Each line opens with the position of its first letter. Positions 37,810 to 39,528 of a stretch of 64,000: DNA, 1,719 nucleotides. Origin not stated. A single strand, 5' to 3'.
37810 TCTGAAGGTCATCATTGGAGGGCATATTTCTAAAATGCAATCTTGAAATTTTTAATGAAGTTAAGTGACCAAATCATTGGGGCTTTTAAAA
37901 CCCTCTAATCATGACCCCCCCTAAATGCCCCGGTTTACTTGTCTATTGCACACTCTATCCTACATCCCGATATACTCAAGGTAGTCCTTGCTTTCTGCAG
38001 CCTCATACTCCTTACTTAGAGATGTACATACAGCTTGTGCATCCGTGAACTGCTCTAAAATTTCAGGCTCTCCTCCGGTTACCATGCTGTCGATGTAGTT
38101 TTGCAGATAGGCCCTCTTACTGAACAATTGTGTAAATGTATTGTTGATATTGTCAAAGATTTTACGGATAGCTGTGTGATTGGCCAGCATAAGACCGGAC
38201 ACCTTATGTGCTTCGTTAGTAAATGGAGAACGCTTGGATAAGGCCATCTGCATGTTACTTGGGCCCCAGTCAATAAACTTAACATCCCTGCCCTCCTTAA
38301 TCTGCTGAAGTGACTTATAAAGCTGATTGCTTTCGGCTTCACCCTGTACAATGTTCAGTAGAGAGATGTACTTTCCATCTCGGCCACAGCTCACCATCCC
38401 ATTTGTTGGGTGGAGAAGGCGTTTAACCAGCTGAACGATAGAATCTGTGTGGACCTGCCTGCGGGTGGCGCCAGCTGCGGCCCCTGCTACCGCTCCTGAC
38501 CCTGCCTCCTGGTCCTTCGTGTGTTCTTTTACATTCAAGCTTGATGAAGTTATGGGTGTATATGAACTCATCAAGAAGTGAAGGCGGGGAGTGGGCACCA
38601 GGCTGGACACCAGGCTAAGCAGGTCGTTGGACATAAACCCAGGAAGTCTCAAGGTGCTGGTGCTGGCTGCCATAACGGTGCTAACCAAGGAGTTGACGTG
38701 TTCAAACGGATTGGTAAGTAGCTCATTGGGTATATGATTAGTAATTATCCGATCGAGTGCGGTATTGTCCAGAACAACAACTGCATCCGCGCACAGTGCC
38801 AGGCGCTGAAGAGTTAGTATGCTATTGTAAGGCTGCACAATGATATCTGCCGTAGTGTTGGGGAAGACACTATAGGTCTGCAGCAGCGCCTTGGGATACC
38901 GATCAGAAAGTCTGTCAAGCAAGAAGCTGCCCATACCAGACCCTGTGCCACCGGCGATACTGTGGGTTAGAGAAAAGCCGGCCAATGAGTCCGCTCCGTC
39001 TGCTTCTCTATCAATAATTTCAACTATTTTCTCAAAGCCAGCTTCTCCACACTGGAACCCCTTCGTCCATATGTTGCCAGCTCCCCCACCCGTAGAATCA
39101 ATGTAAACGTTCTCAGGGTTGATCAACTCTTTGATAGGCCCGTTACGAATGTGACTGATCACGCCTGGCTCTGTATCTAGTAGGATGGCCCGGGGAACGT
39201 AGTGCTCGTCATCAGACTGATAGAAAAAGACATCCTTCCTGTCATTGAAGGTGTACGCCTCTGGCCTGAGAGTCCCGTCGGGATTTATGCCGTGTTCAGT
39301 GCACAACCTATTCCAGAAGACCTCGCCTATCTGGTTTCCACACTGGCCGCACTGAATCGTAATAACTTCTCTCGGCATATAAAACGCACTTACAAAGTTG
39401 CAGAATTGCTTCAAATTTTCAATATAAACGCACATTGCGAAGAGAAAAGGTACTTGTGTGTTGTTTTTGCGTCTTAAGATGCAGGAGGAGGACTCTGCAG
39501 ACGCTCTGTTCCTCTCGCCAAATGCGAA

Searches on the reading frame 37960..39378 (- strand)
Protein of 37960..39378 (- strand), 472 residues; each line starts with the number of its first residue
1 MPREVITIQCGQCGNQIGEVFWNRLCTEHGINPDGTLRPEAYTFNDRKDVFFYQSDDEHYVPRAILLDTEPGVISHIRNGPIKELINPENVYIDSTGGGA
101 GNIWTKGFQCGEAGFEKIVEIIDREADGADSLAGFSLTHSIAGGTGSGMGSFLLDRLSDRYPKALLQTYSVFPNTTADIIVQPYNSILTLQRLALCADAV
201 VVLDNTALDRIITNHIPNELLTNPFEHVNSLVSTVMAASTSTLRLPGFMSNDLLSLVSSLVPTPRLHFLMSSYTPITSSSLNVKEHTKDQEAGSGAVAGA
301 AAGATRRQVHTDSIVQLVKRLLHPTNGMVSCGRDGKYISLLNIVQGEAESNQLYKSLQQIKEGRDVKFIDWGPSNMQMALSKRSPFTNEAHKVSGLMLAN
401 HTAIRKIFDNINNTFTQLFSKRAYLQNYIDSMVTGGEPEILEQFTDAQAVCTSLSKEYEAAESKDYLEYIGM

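Call 50: find_encoding_contigs(protein=window:37960-39378:-, flank=10000, max_places=10)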
Protein window:37960-39378:- (472 aa): 23 contigs read that carry it; 7 places shown.
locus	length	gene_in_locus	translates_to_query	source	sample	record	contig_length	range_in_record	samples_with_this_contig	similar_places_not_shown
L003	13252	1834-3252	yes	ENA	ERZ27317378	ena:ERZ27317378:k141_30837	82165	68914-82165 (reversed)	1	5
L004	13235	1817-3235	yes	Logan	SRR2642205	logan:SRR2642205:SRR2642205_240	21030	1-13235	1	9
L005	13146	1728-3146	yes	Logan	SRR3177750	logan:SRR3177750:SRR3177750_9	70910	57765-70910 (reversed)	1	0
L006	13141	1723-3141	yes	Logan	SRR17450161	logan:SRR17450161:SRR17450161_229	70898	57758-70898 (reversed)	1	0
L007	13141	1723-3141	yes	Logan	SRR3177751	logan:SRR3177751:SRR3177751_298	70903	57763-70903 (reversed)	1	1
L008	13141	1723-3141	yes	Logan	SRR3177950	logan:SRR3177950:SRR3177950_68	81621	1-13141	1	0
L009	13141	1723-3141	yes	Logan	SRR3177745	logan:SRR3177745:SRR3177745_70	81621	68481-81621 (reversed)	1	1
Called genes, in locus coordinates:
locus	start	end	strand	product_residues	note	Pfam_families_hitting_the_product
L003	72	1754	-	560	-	-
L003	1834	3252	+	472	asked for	PF00091:Tubulin, PF03953:Tubulin_C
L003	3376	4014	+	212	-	-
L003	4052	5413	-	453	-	-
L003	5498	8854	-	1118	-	PF07926:TPR_MLP1_2 (faint), PF28422:CCDC89 (faint), PF19220:Rod_CreS (faint), PF24161:CCDC39, PF26346:Plectin_PPL (weak)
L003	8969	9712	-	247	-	-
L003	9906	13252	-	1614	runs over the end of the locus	-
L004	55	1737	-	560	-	-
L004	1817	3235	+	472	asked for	PF00091:Tubulin, PF03953:Tubulin_C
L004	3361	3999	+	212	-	-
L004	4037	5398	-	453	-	-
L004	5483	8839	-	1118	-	PF07926:TPR_MLP1_2 (faint), PF28422:CCDC89 (faint), PF19220:Rod_CreS (faint), PF24161:CCDC39, PF26346:Plectin_PPL (weak)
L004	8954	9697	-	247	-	-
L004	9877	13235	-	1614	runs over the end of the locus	-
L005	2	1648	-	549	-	?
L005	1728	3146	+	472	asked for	PF00091:Tubulin, PF03953:Tubulin_C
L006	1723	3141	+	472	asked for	PF00091:Tubulin, PF03953:Tubulin_C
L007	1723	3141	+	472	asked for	PF00091:Tubulin, PF03953:Tubulin_C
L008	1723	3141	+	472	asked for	PF00091:Tubulin, PF03953:Tubulin_C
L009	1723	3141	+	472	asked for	PF00091:Tubulin, PF03953:Tubulin_C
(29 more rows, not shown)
